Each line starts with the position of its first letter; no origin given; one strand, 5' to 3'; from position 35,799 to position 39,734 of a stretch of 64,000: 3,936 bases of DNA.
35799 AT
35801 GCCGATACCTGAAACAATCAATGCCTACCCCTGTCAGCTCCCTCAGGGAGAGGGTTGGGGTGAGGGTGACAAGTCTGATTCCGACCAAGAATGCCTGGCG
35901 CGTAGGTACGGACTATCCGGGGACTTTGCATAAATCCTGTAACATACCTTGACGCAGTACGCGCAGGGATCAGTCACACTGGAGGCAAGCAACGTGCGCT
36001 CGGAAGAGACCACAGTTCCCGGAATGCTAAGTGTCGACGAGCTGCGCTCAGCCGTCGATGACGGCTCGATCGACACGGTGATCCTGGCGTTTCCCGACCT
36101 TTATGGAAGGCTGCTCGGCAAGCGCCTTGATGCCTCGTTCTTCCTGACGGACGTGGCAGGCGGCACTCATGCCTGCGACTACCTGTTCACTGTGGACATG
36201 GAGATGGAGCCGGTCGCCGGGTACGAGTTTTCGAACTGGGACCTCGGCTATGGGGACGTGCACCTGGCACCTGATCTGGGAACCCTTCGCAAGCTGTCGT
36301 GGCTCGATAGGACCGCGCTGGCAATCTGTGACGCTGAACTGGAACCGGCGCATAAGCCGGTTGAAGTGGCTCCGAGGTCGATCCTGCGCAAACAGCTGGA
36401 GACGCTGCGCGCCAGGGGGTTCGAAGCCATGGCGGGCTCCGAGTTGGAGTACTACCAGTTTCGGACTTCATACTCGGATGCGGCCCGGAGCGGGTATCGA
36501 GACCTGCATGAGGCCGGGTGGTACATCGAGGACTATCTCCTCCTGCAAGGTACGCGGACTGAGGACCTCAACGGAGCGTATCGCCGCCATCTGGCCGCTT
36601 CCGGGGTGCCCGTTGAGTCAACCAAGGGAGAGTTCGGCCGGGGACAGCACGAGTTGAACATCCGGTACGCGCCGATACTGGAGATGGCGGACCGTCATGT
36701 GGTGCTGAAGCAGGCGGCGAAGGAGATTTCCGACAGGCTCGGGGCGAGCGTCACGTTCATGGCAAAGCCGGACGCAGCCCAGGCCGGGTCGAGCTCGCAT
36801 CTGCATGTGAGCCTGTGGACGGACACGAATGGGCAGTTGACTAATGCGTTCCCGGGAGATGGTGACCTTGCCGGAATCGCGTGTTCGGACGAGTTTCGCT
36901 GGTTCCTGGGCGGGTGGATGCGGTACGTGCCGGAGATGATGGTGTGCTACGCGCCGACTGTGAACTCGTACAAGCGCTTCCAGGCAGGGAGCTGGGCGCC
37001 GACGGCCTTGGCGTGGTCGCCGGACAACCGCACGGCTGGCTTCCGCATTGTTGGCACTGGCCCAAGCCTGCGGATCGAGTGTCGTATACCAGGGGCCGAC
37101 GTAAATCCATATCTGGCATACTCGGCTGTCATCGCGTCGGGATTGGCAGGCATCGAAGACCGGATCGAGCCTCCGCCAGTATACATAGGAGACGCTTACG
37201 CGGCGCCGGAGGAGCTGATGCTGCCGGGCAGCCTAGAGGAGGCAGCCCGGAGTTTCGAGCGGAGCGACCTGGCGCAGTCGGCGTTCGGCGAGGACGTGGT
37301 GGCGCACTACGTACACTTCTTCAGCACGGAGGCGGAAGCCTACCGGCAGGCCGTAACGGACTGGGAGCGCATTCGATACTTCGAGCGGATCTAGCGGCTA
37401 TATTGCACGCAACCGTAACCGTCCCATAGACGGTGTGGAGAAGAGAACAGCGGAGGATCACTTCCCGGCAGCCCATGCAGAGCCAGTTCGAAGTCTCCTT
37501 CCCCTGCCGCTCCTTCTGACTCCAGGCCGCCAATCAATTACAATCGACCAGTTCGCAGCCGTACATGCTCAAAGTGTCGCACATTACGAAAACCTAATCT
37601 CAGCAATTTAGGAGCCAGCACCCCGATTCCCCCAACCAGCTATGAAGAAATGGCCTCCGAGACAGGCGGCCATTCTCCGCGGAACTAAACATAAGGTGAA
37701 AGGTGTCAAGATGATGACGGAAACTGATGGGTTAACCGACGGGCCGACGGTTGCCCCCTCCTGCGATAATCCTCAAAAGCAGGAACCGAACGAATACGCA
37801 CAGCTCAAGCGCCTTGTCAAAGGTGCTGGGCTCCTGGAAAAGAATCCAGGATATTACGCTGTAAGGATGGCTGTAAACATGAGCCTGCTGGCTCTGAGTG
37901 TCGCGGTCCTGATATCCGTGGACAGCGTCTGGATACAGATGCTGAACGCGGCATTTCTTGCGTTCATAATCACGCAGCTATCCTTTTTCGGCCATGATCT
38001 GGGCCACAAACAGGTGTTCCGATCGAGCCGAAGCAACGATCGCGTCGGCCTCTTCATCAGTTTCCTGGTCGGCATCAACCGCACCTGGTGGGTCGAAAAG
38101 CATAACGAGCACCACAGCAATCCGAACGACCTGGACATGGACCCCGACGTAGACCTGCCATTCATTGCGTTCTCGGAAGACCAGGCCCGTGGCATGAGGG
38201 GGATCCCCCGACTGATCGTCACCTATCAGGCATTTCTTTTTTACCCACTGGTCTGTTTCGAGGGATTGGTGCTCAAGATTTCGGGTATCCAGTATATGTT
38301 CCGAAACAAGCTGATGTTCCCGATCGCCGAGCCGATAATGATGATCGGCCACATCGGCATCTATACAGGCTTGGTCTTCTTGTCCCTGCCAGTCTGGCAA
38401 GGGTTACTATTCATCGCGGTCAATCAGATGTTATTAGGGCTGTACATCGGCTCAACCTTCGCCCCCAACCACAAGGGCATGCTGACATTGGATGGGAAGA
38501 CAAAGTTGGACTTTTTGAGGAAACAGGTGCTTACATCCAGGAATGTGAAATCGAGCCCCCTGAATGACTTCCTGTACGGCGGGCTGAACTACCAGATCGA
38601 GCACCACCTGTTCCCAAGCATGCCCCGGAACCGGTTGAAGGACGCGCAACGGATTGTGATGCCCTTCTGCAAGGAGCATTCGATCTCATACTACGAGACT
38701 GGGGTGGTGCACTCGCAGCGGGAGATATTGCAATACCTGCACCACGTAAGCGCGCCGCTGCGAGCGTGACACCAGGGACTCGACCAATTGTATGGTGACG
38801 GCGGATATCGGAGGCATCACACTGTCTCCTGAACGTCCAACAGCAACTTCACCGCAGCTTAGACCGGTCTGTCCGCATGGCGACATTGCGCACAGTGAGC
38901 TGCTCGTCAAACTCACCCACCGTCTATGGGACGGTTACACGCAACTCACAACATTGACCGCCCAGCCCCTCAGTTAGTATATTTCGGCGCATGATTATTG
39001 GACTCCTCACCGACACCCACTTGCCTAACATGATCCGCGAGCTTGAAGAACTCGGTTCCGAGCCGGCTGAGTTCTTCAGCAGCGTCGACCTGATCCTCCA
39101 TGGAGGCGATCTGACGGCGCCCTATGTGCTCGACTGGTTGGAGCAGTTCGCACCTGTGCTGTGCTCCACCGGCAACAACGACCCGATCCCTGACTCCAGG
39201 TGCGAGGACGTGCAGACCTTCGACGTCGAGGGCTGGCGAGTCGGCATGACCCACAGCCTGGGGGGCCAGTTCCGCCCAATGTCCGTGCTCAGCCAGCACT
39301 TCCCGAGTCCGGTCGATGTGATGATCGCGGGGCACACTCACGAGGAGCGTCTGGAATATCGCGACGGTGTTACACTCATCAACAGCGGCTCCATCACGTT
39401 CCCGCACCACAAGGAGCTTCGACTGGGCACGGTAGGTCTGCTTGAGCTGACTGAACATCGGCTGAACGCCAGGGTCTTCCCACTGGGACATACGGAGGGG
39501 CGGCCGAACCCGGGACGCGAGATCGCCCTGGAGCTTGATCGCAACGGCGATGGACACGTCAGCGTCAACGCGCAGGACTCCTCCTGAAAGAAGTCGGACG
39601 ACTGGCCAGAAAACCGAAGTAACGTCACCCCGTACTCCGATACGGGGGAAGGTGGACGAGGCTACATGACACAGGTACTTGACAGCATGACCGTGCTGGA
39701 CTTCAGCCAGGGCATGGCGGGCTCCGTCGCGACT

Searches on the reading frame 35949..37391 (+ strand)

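Call 35: search_protein_families(library=pfam, proteins=[window:35949-37391:+], max_evalue=0.0001)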
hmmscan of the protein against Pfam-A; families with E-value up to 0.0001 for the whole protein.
window:35949-37391:+ (481 aa): 1 family
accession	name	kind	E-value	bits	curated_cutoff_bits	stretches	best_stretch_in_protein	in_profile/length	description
PF00120.29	Gln-synt_C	-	7.8e-89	298.5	24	1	140-477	2-344/344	Glutamine synthetase, catalytic domain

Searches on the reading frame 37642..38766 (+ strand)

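Call 35: search_protein_families(library=pfam, proteins=[window:37642-38766:+], max_evalue=0.0001)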
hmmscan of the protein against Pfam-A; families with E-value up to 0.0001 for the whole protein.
window:37642-38766:+ (375 aa): 1 family
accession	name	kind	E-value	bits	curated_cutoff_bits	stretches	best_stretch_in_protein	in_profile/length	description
PF00487.30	FA_desaturase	-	1.6e-36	126.8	29.7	1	96-353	2-252/253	Fatty acid desaturase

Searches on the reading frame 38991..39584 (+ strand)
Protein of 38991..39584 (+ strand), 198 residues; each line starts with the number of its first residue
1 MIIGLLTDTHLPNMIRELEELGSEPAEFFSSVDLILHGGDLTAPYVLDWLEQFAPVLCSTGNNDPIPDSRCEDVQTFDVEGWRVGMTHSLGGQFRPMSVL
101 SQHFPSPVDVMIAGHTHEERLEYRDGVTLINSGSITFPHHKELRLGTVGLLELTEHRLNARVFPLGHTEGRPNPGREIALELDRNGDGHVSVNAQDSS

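Call 35: search_protein_families(library=pfam, proteins=[window:38991-39584:+], max_evalue=0.0001)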
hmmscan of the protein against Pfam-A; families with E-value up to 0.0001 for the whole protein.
window:38991-39584:+ (198 aa): 2 families
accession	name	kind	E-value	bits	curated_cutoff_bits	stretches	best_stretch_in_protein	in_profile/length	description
PF12850.12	Metallophos_2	-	1.2e-25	90.7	27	1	1-154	1-152/154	Calcineurin-like phosphoesterase superfamily domain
PF00149.33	Metallophos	-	2.7e-05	25.1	21.5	0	3-71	3-93/191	Calcineurin-like phosphoesterase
